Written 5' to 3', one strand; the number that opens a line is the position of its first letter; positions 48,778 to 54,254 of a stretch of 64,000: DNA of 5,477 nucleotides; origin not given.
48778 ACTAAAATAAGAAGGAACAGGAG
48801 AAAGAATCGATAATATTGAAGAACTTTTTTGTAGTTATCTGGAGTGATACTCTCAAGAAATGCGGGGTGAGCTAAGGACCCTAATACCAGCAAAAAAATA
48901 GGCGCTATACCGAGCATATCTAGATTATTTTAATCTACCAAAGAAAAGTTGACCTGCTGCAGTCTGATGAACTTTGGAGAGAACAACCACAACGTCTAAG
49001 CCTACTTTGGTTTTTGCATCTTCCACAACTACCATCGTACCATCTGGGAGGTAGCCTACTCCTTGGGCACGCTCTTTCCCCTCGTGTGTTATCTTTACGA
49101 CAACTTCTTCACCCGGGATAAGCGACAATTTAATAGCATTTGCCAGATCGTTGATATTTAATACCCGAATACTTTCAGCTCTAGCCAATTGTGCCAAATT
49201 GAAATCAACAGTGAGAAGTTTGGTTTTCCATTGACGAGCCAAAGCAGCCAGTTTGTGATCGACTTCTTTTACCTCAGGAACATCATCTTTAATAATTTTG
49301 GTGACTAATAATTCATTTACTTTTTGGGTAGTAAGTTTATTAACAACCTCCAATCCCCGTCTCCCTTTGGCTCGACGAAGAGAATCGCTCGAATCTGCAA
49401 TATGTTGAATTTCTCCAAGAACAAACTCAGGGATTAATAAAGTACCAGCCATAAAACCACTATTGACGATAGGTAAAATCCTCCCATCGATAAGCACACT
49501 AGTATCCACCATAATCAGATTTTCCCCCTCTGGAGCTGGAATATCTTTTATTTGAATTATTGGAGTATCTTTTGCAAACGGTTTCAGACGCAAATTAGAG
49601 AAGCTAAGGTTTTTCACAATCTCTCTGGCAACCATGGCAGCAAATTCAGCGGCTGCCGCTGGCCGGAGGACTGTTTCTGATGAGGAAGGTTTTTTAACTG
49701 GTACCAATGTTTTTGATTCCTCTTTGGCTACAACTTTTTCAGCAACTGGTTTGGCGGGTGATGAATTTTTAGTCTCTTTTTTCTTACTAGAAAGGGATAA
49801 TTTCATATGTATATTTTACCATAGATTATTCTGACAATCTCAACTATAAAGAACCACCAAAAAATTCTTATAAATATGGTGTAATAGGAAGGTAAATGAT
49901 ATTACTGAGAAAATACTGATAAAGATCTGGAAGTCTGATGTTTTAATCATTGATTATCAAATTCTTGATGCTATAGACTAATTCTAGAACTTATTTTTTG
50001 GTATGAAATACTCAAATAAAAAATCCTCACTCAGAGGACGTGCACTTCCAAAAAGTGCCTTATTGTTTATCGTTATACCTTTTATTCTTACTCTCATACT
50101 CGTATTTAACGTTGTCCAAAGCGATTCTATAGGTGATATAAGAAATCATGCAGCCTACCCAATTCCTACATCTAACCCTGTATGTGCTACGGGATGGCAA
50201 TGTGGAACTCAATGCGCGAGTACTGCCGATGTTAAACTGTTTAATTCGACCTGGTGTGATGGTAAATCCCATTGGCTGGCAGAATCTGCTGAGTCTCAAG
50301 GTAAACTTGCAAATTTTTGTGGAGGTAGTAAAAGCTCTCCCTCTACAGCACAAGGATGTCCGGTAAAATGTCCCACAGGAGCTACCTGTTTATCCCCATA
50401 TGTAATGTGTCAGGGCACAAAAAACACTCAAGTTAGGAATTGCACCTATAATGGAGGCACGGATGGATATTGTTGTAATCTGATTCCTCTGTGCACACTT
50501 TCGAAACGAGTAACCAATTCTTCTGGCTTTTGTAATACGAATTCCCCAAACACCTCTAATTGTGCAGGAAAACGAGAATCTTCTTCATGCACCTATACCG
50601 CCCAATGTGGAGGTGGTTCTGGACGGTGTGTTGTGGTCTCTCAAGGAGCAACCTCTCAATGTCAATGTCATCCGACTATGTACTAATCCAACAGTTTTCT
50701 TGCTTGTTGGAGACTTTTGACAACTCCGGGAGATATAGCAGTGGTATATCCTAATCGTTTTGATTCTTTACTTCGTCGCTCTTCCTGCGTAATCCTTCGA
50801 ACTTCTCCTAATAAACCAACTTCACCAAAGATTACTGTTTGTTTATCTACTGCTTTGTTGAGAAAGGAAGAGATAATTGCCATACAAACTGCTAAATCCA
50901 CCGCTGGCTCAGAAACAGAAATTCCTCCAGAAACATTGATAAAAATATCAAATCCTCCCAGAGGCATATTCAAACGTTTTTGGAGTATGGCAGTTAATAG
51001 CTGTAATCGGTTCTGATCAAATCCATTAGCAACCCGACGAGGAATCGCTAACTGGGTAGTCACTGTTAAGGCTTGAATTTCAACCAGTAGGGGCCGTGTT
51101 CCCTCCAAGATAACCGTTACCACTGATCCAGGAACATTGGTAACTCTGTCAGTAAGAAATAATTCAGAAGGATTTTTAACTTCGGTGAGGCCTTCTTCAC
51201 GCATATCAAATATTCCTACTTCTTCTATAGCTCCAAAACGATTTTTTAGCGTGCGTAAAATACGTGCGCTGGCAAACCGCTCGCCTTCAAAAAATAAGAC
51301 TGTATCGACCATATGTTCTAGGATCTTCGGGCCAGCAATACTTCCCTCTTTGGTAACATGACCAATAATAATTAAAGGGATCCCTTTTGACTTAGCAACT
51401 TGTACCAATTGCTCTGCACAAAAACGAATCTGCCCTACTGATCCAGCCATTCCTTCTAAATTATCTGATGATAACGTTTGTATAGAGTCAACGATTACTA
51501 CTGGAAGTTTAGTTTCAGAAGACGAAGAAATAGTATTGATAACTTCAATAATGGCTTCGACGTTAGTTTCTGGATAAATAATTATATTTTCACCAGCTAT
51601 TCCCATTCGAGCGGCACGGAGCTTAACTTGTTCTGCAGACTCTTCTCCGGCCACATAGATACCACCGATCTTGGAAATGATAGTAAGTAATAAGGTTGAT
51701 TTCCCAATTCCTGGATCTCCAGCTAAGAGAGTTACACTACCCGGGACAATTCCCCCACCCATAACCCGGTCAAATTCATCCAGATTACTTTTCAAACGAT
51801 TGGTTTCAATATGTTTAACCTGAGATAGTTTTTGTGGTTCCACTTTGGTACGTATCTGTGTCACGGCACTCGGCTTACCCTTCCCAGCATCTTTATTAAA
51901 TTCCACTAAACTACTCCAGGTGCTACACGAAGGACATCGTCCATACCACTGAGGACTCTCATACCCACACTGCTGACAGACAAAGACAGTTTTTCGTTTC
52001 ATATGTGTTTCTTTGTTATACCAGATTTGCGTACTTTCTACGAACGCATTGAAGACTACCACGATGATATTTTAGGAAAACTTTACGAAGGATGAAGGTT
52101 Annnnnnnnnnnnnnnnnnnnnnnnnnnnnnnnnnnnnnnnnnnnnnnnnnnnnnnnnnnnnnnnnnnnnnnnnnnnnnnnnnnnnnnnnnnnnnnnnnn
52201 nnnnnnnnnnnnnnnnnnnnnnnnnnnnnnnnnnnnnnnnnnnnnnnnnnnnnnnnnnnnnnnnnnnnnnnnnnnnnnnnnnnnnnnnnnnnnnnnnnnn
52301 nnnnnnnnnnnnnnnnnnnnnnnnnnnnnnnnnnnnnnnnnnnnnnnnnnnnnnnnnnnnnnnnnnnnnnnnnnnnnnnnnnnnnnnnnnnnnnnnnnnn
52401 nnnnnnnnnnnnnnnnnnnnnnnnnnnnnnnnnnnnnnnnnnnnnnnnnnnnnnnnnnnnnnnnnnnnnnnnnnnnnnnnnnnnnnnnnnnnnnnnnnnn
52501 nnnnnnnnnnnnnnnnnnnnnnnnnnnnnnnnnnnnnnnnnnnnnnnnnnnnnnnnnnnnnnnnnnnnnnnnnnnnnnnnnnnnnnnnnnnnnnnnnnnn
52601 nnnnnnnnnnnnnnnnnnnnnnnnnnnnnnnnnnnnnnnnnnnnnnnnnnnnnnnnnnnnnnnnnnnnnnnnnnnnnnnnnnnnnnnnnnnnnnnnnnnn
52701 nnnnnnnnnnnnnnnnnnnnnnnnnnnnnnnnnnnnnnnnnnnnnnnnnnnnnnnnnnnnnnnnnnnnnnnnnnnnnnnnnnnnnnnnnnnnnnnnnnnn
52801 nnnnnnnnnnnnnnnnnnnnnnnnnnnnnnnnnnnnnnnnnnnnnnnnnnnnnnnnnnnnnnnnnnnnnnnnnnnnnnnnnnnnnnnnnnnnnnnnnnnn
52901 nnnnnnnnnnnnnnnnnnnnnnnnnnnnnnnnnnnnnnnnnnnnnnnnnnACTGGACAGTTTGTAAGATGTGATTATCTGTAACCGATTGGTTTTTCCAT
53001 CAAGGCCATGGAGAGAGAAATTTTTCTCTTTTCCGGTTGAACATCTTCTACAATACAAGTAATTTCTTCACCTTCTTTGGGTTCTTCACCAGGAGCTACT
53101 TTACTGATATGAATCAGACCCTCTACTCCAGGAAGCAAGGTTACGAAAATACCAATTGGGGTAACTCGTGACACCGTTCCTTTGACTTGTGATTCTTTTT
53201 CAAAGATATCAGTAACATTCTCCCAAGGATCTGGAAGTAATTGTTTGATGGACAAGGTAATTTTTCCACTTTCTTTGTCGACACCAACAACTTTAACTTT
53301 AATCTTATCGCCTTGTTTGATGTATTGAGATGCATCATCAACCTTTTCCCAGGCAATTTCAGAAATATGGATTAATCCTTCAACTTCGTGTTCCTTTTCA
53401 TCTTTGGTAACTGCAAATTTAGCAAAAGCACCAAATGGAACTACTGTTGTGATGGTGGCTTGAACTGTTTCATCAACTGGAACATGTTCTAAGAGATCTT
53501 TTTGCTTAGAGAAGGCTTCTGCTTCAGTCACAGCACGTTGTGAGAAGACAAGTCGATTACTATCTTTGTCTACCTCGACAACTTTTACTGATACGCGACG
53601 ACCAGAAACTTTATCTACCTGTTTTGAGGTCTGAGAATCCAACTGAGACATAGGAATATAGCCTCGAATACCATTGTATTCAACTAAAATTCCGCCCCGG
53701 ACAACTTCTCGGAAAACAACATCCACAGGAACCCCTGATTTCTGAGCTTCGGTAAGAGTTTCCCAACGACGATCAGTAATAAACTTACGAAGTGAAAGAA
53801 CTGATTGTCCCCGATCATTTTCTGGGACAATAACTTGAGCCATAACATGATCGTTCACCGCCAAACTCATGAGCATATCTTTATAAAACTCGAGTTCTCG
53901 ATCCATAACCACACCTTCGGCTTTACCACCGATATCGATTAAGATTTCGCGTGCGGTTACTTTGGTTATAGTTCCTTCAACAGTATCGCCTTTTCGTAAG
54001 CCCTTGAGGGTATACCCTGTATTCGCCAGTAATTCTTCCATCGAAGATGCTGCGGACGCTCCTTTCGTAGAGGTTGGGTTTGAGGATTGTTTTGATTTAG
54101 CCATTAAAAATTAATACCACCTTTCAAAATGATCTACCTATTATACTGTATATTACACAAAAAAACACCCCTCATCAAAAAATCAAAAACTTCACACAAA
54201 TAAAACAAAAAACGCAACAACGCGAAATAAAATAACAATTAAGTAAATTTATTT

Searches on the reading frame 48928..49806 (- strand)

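Call 53: search_protein_families(library=ncbifam, proteins=[window:48928-49806:-], max_evalue=0.001)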
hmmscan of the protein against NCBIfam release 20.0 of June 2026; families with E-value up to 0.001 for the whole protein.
window:48928-49806:- (293 aa): 1 family
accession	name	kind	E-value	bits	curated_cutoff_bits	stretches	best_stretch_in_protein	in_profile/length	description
NF010335.0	PRK13764.1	equivalog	4.5e-10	38.7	340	1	96-221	4-133/613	ATPase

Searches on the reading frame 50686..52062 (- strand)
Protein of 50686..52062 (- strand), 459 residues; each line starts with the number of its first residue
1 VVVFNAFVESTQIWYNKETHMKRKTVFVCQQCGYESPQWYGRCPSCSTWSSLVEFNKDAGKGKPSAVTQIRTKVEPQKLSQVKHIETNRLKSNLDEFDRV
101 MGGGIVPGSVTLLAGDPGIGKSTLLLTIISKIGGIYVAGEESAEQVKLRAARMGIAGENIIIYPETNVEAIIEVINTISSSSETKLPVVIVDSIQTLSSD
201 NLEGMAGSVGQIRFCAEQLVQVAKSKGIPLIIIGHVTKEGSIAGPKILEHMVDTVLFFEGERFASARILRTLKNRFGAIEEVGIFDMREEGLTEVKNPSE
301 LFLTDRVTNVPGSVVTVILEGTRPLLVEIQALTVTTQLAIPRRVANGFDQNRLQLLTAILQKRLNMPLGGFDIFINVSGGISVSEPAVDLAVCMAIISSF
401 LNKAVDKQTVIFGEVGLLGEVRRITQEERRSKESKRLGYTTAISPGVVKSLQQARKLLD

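Call 4: search_protein_families(library=pfam, proteins=[window:50686-52062:-], max_evalue=0.1)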
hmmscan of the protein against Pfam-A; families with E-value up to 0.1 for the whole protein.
window:50686-52062:- (459 aa): 18 families
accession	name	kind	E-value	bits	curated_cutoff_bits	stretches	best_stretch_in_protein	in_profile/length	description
PF06745.19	ATPase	-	7.1e-14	52.2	26.6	1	92-272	3-200/231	KaiC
PF18073.7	Zn_ribbon_LapB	-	1e-12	48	25.7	1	27-54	1-28/28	Rubredoxin metal binding domain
PF13481.12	AAA_25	-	3.5e-11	43.5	27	1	80-240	5-194/195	AAA domain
PF03796.21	DnaB_C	-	2.1e-06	27.7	27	1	90-133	2-44/255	DnaB-like helicase C terminal domain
PF13541.12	ChlI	-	1.9e-05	25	27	1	359-445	33-118/121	Subunit ChlI of Mg-chelatase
PF13401.12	AAA_22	-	0.00014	22.7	27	1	109-235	6-123/130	AAA domain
PF23442.1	DUF7125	-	0.00029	20.5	29.1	1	88-151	2-65/207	Family of unknown function (DUF7125)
PF03266.21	NTPase_1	-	0.00064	20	23.9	1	112-156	3-48/168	NTPase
PF00004.35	AAA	-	0.001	19.9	21.2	1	112-239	2-111/131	ATPase family associated with various cellular activities (AAA)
PF00005.33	ABC_tran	-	0.0014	19.7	25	1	105-169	8-77/137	ABC transporter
PF07088.17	GvpD_P-loop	-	0.0043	17.4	24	1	162-257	85-171/189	GvpD gas vesicle protein, P-loop domain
PF13479.12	AAA_24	-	0.0047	17.2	27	1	111-200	5-79/195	AAA domain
PF13191.12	AAA_16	-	0.0054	17.7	32.6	1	95-133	14-49/167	AAA ATPase domain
PF05362.19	Lon_C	-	0.0064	16.5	21.1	1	372-440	95-164/205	Lon protease (S16) C-terminal proteolytic domain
PF08423.17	Rad51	-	0.011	15.4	22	0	91-236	9-175/244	Rad51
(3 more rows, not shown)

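Call 53: search_protein_families(library=ncbifam, proteins=[window:50686-52002:-], max_evalue=0.001)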
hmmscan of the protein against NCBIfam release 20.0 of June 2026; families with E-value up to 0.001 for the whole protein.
window:50686-52002:- (439 aa): 15 families
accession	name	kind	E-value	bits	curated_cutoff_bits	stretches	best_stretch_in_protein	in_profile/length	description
TIGR00416.1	sms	equivalog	2.4e-162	540.8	403.05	1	2-427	3-432/454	DNA repair protein RadA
TIGR02902.1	spore_lonB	equivalog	7.9e-10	38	723.3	1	336-425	412-501/531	ATP-dependent protease LonB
NF006799.0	PRK09302.1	equivalog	8.3e-08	31.2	408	1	64-212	249-404/515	circadian clock protein KaiC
TIGR03881.1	KaiC_arch_4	hypoth_equivalog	9.8e-08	32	247.8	1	69-162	2-80/231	KaiC domain-containing protein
TIGR02237.1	recomb_radB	equivalog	2.4e-07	30.8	172.4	1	78-241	2-179/210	DNA repair and recombination protein RadB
TIGR02903.1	spore_lon_C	equivalog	4.4e-06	25.5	678.8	1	344-406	504-566/615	Lon family ATP-dependent protease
NF008757.0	PRK11788.1-5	equivalog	4.7e-06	26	363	1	2-32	349-379/388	lipopolysaccharide assembly protein LapB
NF008755.0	PRK11788.1-3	equivalog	2.9e-05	23.6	430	1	2-32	349-379/388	lipopolysaccharide assembly protein LapB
TIGR03877.1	thermo_KaiC_1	hypoth_equivalog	4.2e-05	23.2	307.25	0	68-131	2-70/238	KaiC domain-containing protein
NF006320.0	PRK08533.1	equivalog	0.00021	21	215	1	69-105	5-41/230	flagellar accessory protein FlaH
TIGR00665.1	DnaB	equivalog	0.00021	20.2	385.25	0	59-112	168-219/435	replicative DNA helicase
TIGR03600.1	phage_DnaB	exception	0.00024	20.2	498.65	1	70-173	177-284/421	phage replicative helicase, DnaB family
NF008753.0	PRK11788.1-1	equivalog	0.00028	20.1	395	1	2-32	350-380/389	lipopolysaccharide assembly protein LapB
NF052589.1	ArlH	equivalog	0.00033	20.4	215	0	74-104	6-36/229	archaellum protein ArlH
NF008756.0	PRK11788.1-4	equivalog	0.00054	19.1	474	1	1-32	349-380/389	lipopolysaccharide assembly protein LapB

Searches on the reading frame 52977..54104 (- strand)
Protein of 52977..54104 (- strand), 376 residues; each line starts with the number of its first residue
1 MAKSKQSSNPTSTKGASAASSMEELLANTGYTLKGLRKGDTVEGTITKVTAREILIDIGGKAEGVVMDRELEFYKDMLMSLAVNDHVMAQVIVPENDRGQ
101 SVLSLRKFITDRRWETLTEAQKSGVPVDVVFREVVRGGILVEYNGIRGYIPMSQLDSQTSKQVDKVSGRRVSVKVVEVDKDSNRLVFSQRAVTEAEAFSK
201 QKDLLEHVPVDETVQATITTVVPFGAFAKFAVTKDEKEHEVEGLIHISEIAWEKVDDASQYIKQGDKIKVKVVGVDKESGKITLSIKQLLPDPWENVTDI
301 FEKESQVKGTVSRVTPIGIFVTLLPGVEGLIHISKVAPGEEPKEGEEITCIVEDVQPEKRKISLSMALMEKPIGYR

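Call 4: search_protein_families(library=pfam, proteins=[window:52977-54104:-], max_evalue=0.1)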
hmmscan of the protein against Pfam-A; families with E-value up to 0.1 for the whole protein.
window:52977-54104:- (376 aa): 7 families
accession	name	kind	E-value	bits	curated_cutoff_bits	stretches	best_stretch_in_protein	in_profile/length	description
PF00575.29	S1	-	1.9e-45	153.6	22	4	209-287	3-74/74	S1 RNA binding domain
PF23459.1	S1_RRP5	-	3.8e-10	40.6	27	1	305-365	5-71/72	RRP5 S1 domain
PF18614.7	RNase_II_C_S1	-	1.9e-05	24.9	26.6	0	262-285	34-57/59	RNase II-type exonuclease C-terminal S1 domain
PF24685.1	OB_RRP5_4th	-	0.0031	17.9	31.5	1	237-287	33-83/92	RRP5 OB-fold domain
PF13509.12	S1_2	-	0.014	16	21.8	0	307-349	5-45/61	S1 domain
PF02599.21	CsrA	-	0.034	14.5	27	0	259-283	9-33/53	Global regulator protein family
PF24682.1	OB_RRP5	-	0.062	13.5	27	0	142-185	38-83/90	RRP5 OB-fold domain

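Call 18: list_cluster_members(proteins=[P0001, window:52977-54104:-])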
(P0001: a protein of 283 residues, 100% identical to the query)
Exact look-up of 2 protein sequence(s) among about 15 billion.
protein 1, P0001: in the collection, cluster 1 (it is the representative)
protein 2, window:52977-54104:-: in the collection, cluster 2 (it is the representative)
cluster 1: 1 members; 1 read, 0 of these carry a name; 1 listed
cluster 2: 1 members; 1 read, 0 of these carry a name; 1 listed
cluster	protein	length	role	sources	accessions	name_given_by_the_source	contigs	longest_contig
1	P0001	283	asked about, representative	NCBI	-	-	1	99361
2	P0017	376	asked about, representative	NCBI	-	-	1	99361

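Call 44: search_protein_families(library=pfam, proteins=[L092:3563-4237:+, L101:5128-5475:+, L091:7184-7996:+, L097:5198-6226:+, L114:933-1649:+, L118:4023-5399:+, L121:5101-6111:+, L127:5180-5908:+, L135:5111-6874:+, L155:546-1400:+], max_evalue=0.01)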
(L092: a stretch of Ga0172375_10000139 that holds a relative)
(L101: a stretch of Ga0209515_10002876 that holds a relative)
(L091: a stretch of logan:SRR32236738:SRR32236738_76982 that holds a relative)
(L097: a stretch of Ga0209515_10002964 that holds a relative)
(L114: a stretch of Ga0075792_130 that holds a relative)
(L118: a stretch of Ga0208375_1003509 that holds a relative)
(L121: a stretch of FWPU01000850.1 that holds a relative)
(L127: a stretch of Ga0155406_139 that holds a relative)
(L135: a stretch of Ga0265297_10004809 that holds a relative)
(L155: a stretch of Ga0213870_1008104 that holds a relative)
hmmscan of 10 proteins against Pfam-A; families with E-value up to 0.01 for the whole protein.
L092:3563-4237:+ (225 aa): 0 families

L101:5128-5475:+ (116 aa): 1 family
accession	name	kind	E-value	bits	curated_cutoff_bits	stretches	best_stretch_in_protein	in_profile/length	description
PF05635.17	23S_rRNA_IVP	-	4.4e-13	49.8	33.8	1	8-108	6-105/106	23S rRNA-intervening sequence protein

L091:7184-7996:+ (271 aa): 4 families
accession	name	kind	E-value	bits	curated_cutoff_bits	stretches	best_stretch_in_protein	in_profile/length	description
PF08241.18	Methyltransf_11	-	8e-09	36.5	21.2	1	87-171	19-95/95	Methyltransferase domain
PF13649.12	Methyltransf_25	-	9.3e-06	26.7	27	1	87-167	22-97/97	Methyltransferase domain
PF13847.12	Methyltransf_31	-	0.0013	18.9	27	0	116-179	59-117/145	Methyltransferase domain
PF01209.24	Ubie_methyltran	-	0.0035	17.2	20.1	1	93-190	79-171/233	ubiE/COQ5 methyltransferase family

L097:5198-6226:+ (343 aa): 0 families

L114:933-1649:+ (239 aa): 0 families

L118:4023-5399:+ (459 aa): 0 families

L121:5101-6111:+ (337 aa): 1 family
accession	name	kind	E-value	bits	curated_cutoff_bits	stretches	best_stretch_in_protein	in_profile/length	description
PF00155.27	Aminotran_1_2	-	1.2e-13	51.5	19.7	1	68-320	32-291/361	Aminotransferase class I and II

L127:5180-5908:+ (243 aa): 0 families

L135:5111-6874:+ (588 aa): 0 families

L155:546-1400:+ (285 aa): 1 family
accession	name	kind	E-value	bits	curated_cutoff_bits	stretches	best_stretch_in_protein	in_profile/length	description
PF00892.27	EamA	-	6.3e-23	82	28.2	2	2-132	3-134/135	EamA-like transporter family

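Call 52: search_protein_families(library=padloc, proteins=[L087:7138-7536:+], max_evalue=0.01)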
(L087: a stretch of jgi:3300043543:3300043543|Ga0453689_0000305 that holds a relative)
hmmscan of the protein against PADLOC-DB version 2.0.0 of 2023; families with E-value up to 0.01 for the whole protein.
L087:7138-7536:+ (133 aa): 0 families

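Call 53: search_protein_families(library=ncbifam, proteins=[window:52977-54104:-, L092:3563-4237:+, L091:7184-7996:+], max_evalue=0.001)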
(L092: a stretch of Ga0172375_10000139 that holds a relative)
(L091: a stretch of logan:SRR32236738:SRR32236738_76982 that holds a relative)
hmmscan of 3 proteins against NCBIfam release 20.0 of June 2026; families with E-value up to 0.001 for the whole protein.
window:52977-54104:- (376 aa): 31 families (the best 25 are shown)
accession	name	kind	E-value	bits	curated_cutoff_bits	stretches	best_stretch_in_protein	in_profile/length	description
NF005208.0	PRK06676.1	equivalog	6.4e-86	288.8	368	1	22-369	2-350/391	30S ribosomal protein S1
NF004952.0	PRK06299.1-2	equivalog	1.2e-81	274.8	524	1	12-367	23-374/580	30S ribosomal protein S1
NF000907.0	PRK00087.1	equivalog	3.7e-80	269.9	624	1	23-367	287-633/671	bifunctional 4-hydroxy-3-methylbut-2-enyl diphosphate reductase/30S ribosomal protein S1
NF010379.0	PRK13806.1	equivalog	4e-67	226.9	648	1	11-366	6-362/491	30S ribosomal protein S1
TIGR00717.1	rpsA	equivalog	1.3e-64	218.6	577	1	34-367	14-343/516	30S ribosomal protein S1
NF004953.0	PRK06299.1-3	equivalog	4.1e-63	213.6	720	1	18-369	28-371/580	30S ribosomal protein S1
NF005911.0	PRK07899.1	equivalog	3.2e-61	207.5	691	1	17-367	14-363/486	30S ribosomal protein S1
NF004954.0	PRK06299.1-4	equivalog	1.5e-57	195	727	1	21-367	4-347/560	30S ribosomal protein S1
NF004955.0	PRK06299.1-5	equivalog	5.5e-53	180.1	878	1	21-366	11-353/566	30S ribosomal protein S1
NF004951.0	PRK06299.1-1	equivalog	6.4e-48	163.5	918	1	35-366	17-346/556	30S ribosomal protein S1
NF004956.0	PRK06299.1-6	equivalog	3e-44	151.6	711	1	37-373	29-363/554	30S ribosomal protein S1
NF005639.0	PRK07400.1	equivalog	2.1e-40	138.6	460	1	20-299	16-277/318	30S ribosomal protein S1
NF040579.1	S1_dom_CvfD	subfamily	4.8e-35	120.2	117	2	210-290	3-76/113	CvfD/Ygs/GSP13 family RNA-binding post-transcriptional regulator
NF005973.0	PRK08059.1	equivalog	2.6e-30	105.1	148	2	210-293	7-83/123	S1 domain-containing post-transcriptional regulator GSP13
NF008805.1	PRK11824.1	equivalog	2.2e-25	89.1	471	2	186-288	588-682/683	polyribonucleotide nucleotidyltransferase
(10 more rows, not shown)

L092:3563-4237:+ (225 aa): 0 families

L091:7184-7996:+ (271 aa): 10 families
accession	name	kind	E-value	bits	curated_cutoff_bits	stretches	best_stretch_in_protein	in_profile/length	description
TIGR01934.1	MenG_MenH_UbiE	subfamily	2.3e-06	27.1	158.35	1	90-193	66-164/223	ubiquinone/menaquinone biosynthesis methyltransferase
NF038099.1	AsSugarArsM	exception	1.6e-05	24.2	400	1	115-177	117-177/321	arsenosugar biosynthesis arsenite methyltransferase ArsM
NF001244.0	PRK00216.1-5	equivalog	2e-05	24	216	1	103-205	92-187/236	bifunctional demethylmenaquinone methyltransferase/2-methoxy-6-polyprenyl-1,4-benzoquinol methylase UbiE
NF045823.1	PthPhpthDimycoMt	equivalog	2.6e-05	23.5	300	1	78-178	83-173/256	phthiotriol/phenolphthiotriol dimycocerosates methyltransferase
NF045667.1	MTase_DVU1556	equivalog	0.00014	21.4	155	1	111-179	66-127/213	DVU_1556 family methyltransferase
NF008823.0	PRK11873.1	subfamily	0.00031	20.3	263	1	119-179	136-189/272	arsenite methyltransferase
NF007610.0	PRK10258.1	equivalog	0.00034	20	342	1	111-174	85-141/251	malonyl-ACP O-methyltransferase BioC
NF052510.1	methyltran_MpqE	exception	0.00051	19.5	335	0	102-193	89-174/234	methyl-plastoquinone biosynthesis methyltransferase MpqE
NF001242.0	PRK00216.1-3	equivalog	0.00059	19.3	351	0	105-193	116-198/258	bifunctional demethylmenaquinone methyltransferase/2-methoxy-6-polyprenyl-1,4-benzoquinol methylase UbiE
NF001240.0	PRK00216.1-1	equivalog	0.0007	18.7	378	0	112-193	116-191/251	bifunctional demethylmenaquinone methyltransferase/2-methoxy-6-polyprenyl-1,4-benzoquinol methylase UbiE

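Call 75: search_protein_families(library=pfam, proteins=[L092:3563-4237:+, L100:5142-5807:+, L114:933-1649:+, L127:5180-5908:+, L158:4462-5226:+, L118:4023-5399:+], max_evalue=5)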
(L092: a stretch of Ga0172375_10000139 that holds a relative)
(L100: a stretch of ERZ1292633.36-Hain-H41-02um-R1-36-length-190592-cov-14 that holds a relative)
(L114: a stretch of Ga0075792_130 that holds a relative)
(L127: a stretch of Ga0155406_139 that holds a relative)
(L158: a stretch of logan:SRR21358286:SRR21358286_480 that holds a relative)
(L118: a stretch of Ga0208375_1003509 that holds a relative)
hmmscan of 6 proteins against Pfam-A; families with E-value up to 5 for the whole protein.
L092:3563-4237:+ (225 aa): 0 families

L100:5142-5807:+ (222 aa): 0 families

L114:933-1649:+ (239 aa): 1 family
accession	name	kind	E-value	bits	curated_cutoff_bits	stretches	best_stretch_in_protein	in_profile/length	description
PF22290.1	DmmA-like_N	-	0.1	13.5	33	1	148-207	29-87/124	Dimethylamine monooxygenase subunit DmmA-like, N-terminal domain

L127:5180-5908:+ (243 aa): 0 families

L158:4462-5226:+ (255 aa): 3 families
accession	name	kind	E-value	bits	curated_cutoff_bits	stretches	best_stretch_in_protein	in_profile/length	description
PF00856.33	SET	-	4.7e-16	59.6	22.4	1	18-111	1-104/105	SET domain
PF21549.2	PRDM2_PR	-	2.3e-05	24.6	27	1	13-111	7-112/123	PR domain zinc finger protein 2, PR domain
PF12991.12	DUF3875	-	0.14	12.5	27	1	224-240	8-24/53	Domain of unknown function, B. Theta Gene description (DUF3875)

L118:4023-5399:+ (459 aa): 0 families
